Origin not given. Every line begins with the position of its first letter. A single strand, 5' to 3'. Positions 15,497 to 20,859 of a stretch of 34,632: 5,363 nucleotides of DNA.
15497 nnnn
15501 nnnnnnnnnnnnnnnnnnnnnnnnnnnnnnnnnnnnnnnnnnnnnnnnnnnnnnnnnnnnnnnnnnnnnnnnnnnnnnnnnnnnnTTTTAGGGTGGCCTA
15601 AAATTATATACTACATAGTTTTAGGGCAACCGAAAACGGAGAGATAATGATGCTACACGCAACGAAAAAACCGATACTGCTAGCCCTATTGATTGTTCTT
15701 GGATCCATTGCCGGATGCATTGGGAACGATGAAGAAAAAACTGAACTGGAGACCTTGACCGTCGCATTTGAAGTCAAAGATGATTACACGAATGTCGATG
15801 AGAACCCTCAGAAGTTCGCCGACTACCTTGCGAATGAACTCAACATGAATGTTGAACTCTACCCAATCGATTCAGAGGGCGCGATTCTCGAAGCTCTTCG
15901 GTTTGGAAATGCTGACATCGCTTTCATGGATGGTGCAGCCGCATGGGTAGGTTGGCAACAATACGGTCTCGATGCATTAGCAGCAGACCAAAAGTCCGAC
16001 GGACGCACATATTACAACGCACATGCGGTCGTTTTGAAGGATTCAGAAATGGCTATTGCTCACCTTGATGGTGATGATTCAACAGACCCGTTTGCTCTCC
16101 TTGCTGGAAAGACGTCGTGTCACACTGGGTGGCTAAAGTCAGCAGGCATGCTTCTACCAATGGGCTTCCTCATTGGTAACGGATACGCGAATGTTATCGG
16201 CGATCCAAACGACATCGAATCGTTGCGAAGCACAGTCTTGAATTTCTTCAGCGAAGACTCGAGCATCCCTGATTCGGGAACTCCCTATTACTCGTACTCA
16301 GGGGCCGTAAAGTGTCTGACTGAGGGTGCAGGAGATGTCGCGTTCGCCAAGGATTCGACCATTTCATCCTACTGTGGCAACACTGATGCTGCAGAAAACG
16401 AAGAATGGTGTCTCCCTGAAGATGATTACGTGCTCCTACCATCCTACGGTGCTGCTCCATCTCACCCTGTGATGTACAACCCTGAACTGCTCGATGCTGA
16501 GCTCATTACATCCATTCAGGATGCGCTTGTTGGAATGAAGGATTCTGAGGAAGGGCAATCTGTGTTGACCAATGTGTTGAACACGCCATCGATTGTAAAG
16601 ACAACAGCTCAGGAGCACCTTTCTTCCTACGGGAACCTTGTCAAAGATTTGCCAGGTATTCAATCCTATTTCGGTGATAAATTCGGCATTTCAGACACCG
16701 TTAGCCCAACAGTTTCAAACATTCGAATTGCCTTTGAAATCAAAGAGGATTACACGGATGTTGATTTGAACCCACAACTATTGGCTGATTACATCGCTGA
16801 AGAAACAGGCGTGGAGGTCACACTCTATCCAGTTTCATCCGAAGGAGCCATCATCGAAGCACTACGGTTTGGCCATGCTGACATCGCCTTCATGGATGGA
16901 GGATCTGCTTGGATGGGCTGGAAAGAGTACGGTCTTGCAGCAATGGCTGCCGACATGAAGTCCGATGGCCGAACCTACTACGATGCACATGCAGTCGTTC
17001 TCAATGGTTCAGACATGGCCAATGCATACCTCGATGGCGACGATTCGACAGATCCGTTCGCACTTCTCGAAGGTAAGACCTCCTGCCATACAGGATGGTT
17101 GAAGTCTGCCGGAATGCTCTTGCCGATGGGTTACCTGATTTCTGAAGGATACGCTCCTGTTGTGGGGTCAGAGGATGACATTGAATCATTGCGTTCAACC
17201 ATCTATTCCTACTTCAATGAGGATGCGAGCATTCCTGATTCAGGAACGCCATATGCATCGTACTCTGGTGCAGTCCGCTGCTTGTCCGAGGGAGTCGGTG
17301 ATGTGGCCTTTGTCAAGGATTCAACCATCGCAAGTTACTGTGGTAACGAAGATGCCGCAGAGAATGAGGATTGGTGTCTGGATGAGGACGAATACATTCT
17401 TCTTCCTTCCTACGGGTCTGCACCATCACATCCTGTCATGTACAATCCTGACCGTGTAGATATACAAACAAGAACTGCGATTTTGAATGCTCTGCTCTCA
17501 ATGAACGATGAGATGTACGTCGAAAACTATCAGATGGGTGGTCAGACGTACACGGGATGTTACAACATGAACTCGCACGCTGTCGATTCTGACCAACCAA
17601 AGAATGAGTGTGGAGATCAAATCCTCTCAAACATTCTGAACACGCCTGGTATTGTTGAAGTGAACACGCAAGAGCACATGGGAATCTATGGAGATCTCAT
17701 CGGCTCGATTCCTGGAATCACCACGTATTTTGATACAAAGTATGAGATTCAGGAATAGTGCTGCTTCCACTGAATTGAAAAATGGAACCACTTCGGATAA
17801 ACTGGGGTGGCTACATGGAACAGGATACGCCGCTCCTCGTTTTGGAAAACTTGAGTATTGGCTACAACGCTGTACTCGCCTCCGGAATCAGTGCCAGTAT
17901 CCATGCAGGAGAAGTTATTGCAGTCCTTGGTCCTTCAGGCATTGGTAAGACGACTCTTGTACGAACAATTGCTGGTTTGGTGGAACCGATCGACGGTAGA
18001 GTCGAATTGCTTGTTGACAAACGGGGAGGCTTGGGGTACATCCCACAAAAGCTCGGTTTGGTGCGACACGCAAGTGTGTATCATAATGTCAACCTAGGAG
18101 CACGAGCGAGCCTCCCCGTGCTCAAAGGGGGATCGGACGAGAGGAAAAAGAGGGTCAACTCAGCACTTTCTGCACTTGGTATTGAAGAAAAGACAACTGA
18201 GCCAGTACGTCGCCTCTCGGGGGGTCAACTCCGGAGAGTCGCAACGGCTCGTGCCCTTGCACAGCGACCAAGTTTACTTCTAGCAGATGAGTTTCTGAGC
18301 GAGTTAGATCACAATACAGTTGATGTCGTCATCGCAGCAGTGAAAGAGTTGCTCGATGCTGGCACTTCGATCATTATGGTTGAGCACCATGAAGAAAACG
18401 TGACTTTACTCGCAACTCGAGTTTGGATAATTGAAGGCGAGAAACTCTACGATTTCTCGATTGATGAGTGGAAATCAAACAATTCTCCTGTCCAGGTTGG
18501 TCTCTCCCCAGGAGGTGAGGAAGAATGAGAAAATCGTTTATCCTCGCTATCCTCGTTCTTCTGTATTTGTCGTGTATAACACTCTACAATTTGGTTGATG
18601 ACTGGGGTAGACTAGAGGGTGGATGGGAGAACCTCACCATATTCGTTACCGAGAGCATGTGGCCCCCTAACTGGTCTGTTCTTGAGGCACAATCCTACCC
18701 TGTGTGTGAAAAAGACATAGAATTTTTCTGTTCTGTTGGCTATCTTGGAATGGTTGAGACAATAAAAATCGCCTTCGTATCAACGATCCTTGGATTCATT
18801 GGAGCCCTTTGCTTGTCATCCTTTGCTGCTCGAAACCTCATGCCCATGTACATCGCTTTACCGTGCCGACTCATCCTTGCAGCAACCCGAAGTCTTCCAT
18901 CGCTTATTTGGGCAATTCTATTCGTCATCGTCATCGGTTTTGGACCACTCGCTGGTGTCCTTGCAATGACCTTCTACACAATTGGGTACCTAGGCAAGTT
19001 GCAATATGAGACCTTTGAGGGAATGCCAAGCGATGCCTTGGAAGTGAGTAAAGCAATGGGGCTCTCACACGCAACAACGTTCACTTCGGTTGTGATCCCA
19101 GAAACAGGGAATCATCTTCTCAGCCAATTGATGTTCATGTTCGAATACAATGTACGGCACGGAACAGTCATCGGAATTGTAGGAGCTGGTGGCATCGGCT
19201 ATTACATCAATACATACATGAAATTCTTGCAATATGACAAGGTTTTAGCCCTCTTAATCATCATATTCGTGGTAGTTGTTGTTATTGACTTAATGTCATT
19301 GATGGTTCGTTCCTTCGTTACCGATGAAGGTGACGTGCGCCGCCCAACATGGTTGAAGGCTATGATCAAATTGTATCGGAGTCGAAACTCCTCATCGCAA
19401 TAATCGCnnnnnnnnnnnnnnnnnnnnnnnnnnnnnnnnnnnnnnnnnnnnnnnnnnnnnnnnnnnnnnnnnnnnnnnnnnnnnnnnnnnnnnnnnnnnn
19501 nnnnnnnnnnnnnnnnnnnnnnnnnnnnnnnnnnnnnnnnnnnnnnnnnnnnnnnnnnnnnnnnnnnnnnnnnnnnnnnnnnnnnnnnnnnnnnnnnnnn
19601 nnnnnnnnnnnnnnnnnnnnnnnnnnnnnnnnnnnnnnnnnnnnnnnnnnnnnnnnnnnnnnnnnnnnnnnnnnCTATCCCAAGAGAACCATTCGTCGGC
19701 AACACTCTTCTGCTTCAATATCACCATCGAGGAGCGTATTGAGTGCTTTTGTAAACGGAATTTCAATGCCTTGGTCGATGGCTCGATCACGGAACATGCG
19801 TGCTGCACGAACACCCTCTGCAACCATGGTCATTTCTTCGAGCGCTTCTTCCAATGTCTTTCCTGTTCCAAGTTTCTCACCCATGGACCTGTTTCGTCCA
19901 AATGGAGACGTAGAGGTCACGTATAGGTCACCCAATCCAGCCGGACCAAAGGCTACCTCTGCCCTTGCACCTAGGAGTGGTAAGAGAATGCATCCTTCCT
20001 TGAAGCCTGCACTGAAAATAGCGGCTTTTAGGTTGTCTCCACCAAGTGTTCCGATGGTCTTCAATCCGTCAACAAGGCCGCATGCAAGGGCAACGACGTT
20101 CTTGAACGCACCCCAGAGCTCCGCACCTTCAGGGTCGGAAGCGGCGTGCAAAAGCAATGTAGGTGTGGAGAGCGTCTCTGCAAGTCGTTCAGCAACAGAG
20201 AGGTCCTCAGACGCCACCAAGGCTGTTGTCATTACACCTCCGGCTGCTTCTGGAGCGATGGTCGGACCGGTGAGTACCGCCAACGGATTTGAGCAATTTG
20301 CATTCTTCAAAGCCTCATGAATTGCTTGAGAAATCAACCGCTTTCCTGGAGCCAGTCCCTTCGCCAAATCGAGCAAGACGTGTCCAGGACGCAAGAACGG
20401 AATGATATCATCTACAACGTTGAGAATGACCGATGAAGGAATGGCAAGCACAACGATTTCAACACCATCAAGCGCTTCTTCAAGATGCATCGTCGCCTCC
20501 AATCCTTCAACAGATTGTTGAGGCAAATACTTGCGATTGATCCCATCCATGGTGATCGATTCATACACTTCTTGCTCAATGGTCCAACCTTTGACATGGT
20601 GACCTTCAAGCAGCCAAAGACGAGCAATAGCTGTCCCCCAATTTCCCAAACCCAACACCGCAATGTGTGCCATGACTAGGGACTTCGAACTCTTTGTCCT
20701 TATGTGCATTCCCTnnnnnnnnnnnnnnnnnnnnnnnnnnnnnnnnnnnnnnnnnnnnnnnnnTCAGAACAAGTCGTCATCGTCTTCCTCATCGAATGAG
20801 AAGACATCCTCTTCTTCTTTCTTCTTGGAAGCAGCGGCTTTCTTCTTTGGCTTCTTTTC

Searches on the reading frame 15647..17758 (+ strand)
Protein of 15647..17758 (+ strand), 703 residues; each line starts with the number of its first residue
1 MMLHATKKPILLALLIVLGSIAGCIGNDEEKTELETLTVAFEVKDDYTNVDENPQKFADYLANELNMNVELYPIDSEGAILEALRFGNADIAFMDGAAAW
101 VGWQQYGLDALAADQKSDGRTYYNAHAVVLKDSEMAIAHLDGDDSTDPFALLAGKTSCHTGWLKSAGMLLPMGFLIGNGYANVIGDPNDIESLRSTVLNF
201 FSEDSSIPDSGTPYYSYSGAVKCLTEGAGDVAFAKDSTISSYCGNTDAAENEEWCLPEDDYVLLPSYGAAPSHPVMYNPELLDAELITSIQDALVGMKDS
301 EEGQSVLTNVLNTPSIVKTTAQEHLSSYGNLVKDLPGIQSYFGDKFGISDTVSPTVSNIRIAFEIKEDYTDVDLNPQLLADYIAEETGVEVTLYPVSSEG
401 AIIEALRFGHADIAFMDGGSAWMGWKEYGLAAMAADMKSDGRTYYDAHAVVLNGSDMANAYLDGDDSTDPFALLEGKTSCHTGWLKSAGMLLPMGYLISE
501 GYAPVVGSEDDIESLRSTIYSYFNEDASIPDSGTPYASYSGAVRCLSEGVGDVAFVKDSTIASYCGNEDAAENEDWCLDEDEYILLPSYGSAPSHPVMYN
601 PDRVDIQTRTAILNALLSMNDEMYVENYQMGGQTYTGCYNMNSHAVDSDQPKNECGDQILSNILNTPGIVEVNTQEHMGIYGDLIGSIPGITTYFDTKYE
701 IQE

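Call 8: search_protein_families(library=pfam, proteins=[window:15647-17758:+], max_evalue=0.001)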
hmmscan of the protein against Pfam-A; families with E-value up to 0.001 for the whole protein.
window:15647-17758:+ (703 aa): 2 families
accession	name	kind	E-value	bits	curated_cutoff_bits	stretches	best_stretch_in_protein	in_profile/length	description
PF12974.12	Phosphonate-bd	-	3.8e-47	161.2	27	2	50-320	12-238/242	ABC transporter, phosphonate, periplasmic substrate-binding protein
PF00405.22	Transferrin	-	1.3e-42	146.7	20.3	4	81-208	41-154/328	Transferrin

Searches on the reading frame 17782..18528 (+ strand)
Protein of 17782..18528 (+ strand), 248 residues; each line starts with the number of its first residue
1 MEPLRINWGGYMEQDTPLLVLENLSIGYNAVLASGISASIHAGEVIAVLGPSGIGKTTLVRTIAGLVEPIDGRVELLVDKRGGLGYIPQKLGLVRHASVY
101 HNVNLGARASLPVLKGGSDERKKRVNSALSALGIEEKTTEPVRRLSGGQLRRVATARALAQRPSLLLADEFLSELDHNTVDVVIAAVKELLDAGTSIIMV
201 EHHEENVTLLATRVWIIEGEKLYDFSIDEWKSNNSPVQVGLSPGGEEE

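Call 8: search_protein_families(library=pfam, proteins=[window:17782-18528:+], max_evalue=0.001)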
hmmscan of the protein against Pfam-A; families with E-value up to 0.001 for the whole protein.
window:17782-18528:+ (248 aa): 4 families
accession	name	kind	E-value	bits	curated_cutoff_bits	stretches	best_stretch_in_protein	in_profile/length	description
PF00005.33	ABC_tran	-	1.6e-27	97.2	25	1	35-171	3-135/137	ABC transporter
PF13191.12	AAA_16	-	0.00017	22.6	32.6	1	40-185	21-153/167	AAA ATPase domain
PF02463.25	SMC_N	-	0.00022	21.1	40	0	117-207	115-202/220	RecF/RecN/SMC N terminal domain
PF13401.12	AAA_22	-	0.00058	20.6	27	0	44-175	6-96/130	AAA domain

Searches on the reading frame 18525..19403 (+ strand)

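Call 8: search_protein_families(library=pfam, proteins=[window:18525-19403:+], max_evalue=0.001)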
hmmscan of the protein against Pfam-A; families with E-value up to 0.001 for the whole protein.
window:18525-19403:+ (292 aa): 1 family
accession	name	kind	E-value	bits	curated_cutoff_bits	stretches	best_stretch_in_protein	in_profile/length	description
PF00528.27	BPD_transp_1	-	6.7e-18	65.5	26.4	1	96-258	3-175/184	Binding-protein-dependent transport system inner membrane component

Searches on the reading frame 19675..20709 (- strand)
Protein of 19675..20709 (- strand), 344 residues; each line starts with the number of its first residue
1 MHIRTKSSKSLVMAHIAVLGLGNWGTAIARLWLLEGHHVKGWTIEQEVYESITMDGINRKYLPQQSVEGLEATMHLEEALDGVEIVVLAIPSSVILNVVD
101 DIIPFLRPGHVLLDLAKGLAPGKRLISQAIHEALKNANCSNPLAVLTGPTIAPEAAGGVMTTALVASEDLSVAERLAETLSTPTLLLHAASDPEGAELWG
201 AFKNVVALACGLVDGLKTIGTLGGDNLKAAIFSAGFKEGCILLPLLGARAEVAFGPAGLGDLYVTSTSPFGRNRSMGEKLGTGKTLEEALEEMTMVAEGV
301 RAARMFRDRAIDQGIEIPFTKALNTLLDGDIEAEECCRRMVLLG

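Call 16: search_protein_families(library=pfam, proteins=[window:19675-20709:-], max_evalue=0.001)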
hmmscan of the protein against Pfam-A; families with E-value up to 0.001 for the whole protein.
window:19675-20709:- (344 aa): 5 families
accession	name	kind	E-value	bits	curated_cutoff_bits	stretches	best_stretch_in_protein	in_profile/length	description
PF07479.19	NAD_Gly3P_dh_C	-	1.9e-36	125.8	25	1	192-336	1-140/142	NAD-dependent glycerol-3-phosphate dehydrogenase C-terminus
PF01210.29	NAD_Gly3P_dh_N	-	1.9e-35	122.6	23.1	1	16-172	2-157/158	NAD-dependent glycerol-3-phosphate dehydrogenase N-terminus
PF20618.3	GPD_NAD_C_bact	-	1.2e-15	58.2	27.6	1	257-322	1-65/66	Bacterial GPD, NAD-dependent C-terminal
PF03807.23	F420_oxidored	-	4.4e-07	30.9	21.6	1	16-117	2-93/94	NADP oxidoreductase coenzyme F420-dependent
PF03446.21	NAD_binding_2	-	1.1e-06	29.2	21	1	16-119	2-96/161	NAD binding domain of 6-phosphogluconate dehydrogenase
